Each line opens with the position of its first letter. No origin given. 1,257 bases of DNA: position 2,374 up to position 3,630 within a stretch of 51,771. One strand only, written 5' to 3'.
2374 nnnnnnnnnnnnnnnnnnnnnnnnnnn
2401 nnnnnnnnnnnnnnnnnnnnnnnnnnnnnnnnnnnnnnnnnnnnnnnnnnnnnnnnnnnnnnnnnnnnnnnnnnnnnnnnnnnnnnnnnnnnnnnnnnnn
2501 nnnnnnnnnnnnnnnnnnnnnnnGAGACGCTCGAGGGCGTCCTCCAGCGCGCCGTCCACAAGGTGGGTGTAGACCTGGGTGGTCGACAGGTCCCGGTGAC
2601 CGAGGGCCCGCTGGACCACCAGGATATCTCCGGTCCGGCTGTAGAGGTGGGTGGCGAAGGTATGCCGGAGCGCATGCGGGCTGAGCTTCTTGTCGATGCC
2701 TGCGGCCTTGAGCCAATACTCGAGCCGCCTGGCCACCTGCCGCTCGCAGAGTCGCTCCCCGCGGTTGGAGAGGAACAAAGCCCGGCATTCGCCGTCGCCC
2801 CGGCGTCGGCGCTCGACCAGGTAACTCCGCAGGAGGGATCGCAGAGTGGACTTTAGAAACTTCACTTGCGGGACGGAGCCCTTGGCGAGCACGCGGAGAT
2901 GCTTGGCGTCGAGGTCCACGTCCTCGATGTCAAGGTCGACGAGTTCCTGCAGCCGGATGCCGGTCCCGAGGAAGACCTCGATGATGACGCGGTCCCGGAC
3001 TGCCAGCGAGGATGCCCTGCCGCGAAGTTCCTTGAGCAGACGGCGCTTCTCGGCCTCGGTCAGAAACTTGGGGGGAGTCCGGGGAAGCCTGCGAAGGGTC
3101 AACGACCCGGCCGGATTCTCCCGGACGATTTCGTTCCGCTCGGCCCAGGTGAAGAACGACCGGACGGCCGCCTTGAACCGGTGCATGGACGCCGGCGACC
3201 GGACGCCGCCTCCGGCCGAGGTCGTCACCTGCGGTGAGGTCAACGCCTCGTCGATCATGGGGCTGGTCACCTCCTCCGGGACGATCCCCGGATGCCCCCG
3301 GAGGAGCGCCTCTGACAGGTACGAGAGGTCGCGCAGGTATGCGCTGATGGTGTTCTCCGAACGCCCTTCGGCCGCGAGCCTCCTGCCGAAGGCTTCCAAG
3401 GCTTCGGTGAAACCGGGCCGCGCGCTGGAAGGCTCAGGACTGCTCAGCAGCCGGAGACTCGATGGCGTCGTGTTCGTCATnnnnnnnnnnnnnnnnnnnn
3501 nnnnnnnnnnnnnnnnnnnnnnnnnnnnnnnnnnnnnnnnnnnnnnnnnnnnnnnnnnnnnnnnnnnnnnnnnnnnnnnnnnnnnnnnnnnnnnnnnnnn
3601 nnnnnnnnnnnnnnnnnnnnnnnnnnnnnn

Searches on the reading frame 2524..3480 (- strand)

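Call 96: search_protein_families(library=pfam, proteins=[window:2524-3480:-], max_evalue=0.001)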
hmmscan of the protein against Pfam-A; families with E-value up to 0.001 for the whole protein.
window:2524-3480:- (319 aa): 2 families
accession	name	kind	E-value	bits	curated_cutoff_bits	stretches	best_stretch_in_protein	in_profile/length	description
PF00589.27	Phage_integrase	-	9.3e-41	139.9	27.1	1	138-307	1-168/172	Phage integrase family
PF02899.23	Phage_int_SAM_1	-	1.6e-06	28.7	22.3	1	29-115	2-81/83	Phage integrase, N-terminal SAM-like domain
